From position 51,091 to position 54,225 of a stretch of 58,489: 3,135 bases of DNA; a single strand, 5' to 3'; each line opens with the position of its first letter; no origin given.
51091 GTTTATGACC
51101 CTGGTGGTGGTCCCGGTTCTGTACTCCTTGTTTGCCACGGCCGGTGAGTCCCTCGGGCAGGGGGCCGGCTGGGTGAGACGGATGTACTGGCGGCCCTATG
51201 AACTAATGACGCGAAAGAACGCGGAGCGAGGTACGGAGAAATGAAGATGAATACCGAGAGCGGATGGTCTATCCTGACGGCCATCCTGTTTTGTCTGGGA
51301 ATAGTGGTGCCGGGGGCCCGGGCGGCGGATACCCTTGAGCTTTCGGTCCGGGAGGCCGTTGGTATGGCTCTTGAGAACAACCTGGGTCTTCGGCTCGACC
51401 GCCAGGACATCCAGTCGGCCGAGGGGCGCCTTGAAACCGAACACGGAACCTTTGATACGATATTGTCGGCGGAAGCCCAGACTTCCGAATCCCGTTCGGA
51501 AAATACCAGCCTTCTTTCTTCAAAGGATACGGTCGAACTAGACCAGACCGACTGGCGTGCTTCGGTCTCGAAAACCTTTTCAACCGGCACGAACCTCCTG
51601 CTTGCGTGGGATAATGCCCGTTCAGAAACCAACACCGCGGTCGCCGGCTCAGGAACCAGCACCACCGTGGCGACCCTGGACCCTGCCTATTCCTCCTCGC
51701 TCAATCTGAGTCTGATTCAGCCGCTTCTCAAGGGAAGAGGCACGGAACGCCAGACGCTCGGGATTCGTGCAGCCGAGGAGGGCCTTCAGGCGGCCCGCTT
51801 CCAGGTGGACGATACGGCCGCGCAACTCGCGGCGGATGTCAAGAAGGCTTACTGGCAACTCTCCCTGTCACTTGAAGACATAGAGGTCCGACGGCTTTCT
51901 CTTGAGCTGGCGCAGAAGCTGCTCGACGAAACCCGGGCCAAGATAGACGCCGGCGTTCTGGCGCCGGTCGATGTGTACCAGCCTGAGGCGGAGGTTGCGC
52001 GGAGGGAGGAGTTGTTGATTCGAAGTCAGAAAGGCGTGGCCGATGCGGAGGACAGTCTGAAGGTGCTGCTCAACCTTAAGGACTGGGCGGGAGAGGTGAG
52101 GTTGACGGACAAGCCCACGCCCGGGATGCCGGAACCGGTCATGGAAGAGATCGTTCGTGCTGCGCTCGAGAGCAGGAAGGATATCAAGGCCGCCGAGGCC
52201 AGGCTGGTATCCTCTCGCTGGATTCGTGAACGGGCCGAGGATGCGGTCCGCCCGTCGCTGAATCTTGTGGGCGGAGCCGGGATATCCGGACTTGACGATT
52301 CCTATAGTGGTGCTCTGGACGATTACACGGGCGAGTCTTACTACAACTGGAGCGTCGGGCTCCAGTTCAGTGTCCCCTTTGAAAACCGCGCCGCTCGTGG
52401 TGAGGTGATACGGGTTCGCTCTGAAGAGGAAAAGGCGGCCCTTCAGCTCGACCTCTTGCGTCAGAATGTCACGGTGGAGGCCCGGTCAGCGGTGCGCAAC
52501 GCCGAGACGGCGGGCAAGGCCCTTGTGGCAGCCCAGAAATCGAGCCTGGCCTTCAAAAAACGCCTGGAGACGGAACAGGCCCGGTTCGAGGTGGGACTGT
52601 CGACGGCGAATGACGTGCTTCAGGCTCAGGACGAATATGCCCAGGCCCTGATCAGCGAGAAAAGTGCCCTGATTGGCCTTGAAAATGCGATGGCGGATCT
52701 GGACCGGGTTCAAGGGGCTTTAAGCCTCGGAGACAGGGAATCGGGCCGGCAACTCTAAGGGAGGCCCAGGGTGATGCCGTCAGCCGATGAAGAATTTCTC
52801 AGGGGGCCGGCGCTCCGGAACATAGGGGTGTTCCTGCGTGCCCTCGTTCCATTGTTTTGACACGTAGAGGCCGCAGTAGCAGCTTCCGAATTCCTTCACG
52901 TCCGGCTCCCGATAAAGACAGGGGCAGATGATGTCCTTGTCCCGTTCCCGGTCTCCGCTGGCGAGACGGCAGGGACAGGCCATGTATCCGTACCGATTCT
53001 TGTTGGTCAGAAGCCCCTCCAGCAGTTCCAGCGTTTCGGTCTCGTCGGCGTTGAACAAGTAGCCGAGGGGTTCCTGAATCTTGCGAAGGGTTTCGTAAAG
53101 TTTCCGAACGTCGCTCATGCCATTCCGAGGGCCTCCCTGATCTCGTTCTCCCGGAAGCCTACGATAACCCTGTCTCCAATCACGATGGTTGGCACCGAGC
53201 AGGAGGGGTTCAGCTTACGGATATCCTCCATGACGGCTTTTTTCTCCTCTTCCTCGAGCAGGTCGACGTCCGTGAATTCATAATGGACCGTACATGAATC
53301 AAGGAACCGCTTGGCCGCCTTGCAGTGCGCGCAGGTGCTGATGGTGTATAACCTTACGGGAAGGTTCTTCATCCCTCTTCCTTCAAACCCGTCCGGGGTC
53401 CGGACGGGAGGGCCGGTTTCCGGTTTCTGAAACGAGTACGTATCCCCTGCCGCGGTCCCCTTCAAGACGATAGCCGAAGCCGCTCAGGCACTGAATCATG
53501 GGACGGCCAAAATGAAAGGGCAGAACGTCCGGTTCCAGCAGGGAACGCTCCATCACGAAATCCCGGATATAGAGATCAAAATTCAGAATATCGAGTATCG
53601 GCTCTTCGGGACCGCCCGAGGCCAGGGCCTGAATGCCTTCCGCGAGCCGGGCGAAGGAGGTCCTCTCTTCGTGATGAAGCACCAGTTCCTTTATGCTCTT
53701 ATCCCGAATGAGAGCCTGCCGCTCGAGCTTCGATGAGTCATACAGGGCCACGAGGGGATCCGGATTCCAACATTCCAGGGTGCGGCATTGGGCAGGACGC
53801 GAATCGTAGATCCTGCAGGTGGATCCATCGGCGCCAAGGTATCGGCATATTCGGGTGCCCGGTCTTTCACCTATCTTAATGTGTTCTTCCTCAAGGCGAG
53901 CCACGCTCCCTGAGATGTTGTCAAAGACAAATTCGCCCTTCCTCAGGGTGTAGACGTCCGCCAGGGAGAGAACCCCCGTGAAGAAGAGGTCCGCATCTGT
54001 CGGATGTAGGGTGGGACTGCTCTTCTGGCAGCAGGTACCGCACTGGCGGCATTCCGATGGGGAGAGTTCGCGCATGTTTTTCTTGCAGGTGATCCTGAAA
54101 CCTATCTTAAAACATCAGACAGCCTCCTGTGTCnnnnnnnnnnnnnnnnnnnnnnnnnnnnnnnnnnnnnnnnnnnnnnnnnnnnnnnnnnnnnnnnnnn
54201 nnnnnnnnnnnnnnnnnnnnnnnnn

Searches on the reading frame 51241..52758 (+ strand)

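Call 68: search_protein_families(library=pfam, proteins=[window:51241-52758:+], max_evalue=0.0001)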
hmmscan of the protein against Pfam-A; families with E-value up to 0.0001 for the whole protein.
window:51241-52758:+ (505 aa): 1 family
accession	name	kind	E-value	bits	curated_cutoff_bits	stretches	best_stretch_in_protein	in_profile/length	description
PF02321.23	OEP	-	8.2e-42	143.6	22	2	302-489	2-184/187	Outer membrane efflux protein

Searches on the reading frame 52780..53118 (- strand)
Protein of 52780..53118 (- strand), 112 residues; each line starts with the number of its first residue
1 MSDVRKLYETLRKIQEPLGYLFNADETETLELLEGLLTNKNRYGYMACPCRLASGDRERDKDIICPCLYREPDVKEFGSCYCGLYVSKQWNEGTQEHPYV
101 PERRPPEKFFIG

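Call 68: search_protein_families(library=pfam, proteins=[window:52780-53118:-], max_evalue=0.0001)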
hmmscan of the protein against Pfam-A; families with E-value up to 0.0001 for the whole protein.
window:52780-53118:- (112 aa): 1 family
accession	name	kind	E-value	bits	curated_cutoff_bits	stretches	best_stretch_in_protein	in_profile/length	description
PF02943.20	FeThRed_B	-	7.2e-22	77.9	22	1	6-96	4-96/106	Ferredoxin thioredoxin reductase catalytic beta chain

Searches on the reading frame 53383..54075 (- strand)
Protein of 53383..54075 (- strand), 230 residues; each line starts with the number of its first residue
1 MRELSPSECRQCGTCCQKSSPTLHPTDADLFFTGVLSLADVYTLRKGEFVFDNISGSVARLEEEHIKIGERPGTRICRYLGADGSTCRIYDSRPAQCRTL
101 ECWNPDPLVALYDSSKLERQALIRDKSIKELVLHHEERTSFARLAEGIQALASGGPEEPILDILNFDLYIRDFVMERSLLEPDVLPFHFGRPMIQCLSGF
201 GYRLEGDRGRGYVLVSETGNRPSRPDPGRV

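Call 68: search_protein_families(library=pfam, proteins=[window:53383-54075:-], max_evalue=0.0001)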
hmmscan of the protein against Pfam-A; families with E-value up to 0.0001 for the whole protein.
window:53383-54075:- (230 aa): 1 family
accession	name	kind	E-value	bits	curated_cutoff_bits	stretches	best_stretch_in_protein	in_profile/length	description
PF03692.20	CxxCxxCC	-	2.1e-07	32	23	1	8-102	1-71/85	Putative zinc- or iron-chelating domain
